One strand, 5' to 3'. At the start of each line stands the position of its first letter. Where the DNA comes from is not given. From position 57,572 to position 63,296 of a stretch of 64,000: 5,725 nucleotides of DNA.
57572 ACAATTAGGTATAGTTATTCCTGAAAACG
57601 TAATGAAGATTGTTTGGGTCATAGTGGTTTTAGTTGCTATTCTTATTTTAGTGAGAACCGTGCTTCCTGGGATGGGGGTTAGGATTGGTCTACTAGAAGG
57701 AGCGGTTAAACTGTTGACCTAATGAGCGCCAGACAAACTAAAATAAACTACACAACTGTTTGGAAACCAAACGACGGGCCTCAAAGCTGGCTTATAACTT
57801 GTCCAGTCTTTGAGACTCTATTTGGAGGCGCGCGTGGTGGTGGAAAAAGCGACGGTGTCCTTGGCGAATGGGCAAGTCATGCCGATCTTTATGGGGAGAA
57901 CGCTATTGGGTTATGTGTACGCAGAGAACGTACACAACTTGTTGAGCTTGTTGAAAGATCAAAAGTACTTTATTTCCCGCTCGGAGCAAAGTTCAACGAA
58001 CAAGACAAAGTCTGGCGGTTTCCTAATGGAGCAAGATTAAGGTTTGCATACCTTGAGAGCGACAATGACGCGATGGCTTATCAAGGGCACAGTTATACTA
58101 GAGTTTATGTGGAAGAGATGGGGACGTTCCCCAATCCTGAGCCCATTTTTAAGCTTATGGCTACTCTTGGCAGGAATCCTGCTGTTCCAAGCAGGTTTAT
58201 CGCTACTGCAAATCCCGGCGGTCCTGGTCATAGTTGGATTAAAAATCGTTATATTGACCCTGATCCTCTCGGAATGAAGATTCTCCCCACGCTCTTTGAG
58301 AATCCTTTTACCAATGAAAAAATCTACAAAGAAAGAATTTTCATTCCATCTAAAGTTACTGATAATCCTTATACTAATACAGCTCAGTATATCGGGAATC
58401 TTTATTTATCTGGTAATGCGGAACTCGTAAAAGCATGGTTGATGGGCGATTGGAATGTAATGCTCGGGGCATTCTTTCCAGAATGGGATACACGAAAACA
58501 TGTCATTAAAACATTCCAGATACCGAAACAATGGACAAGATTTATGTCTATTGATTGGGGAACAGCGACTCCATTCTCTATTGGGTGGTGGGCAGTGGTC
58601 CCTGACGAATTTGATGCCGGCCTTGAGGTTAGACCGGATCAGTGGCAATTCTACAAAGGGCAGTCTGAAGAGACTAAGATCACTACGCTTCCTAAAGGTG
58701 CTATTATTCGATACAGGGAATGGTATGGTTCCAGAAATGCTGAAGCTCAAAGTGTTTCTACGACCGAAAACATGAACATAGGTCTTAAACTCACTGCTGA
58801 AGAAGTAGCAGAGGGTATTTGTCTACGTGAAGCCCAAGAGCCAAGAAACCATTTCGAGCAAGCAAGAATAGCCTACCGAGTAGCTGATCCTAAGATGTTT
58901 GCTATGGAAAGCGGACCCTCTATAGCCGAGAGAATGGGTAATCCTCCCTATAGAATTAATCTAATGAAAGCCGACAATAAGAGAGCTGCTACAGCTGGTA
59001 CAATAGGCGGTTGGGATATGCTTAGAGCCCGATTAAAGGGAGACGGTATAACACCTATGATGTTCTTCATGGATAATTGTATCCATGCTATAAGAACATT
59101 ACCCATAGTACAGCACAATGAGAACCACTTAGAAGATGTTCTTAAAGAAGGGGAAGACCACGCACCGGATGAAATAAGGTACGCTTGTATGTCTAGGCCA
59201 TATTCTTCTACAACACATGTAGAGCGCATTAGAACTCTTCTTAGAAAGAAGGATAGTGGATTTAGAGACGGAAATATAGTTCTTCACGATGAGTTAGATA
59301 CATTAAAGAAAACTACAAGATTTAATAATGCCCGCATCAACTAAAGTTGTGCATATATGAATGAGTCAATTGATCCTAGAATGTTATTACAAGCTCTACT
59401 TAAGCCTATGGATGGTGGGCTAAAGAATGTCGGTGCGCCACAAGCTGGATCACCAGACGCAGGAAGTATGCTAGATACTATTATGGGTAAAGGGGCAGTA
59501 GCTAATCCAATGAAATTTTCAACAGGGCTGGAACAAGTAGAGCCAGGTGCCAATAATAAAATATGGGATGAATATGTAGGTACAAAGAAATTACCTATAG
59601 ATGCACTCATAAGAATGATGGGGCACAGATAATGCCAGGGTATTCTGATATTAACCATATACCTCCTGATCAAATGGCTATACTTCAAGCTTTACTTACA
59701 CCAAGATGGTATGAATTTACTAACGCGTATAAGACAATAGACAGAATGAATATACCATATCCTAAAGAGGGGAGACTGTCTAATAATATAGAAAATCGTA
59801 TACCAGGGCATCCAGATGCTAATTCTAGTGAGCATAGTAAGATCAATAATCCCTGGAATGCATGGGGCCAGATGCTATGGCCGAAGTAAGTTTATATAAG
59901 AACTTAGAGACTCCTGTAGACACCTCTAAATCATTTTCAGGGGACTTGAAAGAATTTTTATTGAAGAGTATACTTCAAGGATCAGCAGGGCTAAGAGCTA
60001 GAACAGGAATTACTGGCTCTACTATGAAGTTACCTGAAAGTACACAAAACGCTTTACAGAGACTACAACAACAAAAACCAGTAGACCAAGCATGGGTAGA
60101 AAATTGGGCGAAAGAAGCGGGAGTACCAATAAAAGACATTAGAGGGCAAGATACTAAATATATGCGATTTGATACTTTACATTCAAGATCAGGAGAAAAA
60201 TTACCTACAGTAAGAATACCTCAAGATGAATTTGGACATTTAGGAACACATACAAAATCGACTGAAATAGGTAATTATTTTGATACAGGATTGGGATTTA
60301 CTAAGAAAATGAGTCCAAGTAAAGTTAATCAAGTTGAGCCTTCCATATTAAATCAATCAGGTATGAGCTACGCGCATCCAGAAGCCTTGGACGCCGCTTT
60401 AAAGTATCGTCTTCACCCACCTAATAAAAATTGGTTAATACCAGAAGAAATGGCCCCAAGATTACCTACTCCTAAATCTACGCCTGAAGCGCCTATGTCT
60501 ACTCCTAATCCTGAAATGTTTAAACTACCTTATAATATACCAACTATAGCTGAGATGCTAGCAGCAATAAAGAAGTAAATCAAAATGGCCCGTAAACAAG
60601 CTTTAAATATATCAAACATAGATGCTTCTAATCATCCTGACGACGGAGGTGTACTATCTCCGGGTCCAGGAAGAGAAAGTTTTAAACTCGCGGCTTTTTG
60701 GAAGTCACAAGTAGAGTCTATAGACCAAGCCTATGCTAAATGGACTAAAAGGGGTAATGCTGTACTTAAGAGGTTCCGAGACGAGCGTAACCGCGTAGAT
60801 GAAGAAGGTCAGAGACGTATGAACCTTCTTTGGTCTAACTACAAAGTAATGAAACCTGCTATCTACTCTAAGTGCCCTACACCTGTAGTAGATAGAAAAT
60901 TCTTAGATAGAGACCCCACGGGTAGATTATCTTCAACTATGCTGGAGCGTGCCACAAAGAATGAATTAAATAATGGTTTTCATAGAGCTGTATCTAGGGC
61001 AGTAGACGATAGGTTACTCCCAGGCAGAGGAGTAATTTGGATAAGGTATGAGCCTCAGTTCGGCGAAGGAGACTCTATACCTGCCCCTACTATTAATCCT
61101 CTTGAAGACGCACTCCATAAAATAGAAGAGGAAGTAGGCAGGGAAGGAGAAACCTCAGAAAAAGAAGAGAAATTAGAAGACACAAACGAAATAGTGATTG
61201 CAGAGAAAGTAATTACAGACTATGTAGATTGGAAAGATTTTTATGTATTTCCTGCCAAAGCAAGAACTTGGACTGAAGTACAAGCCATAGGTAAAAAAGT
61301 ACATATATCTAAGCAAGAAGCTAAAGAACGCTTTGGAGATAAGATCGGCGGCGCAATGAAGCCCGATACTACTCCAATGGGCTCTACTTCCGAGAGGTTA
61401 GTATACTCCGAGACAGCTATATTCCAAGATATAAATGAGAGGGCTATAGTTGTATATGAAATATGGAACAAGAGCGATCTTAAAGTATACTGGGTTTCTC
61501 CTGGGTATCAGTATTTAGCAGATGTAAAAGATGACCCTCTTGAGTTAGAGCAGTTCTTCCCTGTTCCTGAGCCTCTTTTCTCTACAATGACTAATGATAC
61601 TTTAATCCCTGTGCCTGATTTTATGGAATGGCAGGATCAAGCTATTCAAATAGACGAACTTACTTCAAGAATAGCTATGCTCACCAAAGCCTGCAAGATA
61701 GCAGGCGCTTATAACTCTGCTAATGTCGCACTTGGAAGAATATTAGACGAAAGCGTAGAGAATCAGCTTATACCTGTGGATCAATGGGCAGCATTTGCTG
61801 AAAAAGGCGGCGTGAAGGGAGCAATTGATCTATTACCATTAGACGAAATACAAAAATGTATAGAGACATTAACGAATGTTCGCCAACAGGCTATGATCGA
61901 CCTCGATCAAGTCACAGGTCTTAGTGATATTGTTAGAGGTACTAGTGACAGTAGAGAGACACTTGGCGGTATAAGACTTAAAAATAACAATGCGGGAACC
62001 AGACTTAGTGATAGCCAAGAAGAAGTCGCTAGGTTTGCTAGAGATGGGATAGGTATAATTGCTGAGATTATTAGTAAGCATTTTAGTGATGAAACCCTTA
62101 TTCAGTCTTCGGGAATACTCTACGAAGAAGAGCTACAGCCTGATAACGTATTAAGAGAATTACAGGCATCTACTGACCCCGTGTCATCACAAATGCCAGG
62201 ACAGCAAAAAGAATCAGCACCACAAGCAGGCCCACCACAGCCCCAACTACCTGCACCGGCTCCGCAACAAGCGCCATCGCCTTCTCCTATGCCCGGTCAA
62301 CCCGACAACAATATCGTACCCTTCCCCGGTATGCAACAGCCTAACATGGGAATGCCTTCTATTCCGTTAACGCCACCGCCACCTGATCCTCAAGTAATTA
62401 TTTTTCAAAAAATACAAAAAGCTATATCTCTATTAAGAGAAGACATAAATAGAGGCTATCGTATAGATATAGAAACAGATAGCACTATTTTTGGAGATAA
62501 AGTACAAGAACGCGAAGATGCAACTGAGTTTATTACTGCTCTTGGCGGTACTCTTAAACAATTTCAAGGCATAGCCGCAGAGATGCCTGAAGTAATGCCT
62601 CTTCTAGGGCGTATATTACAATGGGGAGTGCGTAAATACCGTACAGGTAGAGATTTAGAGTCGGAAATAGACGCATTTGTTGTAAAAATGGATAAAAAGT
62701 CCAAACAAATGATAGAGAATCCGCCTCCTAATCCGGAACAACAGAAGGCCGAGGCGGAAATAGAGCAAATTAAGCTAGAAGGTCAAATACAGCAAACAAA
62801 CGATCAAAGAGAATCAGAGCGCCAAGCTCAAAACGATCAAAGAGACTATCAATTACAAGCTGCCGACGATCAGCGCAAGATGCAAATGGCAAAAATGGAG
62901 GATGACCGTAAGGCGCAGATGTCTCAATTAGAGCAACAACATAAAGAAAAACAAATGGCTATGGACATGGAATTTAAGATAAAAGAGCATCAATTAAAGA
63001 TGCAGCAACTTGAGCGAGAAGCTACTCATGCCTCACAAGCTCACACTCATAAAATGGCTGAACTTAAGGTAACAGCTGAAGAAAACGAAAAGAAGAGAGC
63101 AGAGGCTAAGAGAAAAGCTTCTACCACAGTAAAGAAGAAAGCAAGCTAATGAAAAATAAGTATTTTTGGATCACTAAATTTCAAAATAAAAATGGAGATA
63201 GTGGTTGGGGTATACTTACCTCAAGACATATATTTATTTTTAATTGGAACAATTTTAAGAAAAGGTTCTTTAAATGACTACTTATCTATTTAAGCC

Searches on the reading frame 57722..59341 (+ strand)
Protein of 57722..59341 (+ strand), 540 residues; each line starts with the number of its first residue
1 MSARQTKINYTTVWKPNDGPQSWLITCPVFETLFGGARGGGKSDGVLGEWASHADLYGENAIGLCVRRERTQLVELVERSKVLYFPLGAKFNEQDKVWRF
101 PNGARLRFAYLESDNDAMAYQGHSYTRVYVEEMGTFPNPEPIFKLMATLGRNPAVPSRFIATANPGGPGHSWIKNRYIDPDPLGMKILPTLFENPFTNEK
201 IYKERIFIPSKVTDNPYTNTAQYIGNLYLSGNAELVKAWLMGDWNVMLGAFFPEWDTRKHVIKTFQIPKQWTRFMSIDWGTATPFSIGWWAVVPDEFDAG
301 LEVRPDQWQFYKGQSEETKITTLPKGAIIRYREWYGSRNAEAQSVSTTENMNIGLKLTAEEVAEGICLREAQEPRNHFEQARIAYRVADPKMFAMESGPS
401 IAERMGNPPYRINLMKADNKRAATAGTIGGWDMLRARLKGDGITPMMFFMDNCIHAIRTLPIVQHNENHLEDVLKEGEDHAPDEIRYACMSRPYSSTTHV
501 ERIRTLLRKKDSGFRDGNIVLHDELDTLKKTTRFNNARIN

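Call 87: search_protein_families(library=phrogs, proteins=[window:57722-59341:+], max_evalue=0.001)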
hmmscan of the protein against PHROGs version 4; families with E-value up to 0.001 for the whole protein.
window:57722-59341:+ (540 aa): 5 families
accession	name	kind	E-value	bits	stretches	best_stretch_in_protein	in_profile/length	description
phrog_2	-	head and packaging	1.2e-30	107.9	1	13-496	263-596/807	terminase large subunit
phrog_979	-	head and packaging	1.6e-28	100.8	1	3-245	140-407/642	terminase large subunit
phrog_9526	-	head and packaging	7.5e-10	39.7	1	11-171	5-170/280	terminase large subunit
phrog_10250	-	head and packaging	2e-05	25.4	0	233-295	7-67/228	terminase large subunit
phrog_5653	-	head and packaging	0.00036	21.3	0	242-287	1-47/199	terminase large subunit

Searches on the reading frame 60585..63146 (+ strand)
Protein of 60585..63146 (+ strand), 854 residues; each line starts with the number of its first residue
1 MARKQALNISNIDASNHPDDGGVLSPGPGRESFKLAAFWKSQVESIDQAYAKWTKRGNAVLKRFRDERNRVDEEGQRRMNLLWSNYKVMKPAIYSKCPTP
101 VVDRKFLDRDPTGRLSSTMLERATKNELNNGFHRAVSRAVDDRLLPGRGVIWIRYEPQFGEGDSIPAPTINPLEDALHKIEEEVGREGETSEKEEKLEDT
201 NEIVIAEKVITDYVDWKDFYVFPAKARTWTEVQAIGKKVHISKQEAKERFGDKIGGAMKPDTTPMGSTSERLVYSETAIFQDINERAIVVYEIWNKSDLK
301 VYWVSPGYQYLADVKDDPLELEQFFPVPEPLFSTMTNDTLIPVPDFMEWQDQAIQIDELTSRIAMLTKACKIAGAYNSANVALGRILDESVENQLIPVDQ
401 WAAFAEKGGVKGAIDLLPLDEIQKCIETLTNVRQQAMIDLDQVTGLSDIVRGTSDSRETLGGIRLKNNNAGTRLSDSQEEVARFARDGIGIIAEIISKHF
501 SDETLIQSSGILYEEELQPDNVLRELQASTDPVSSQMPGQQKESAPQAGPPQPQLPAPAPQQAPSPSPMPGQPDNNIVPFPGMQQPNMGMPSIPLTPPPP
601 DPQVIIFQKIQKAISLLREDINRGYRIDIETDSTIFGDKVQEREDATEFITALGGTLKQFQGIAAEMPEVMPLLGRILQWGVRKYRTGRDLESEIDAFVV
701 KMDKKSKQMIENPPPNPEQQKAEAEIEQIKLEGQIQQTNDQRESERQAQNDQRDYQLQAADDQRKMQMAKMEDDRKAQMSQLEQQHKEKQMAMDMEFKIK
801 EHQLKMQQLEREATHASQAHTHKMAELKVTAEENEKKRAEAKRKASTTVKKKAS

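Call 87: search_protein_families(library=phrogs, proteins=[window:60585-63146:+], max_evalue=0.001)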
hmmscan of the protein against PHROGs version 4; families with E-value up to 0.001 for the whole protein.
window:60585-63146:+ (854 aa): 1 family
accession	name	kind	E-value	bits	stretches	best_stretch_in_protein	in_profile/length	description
phrog_12082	-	head and packaging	9.2e-167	557.6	1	34-791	19-701/715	portal protein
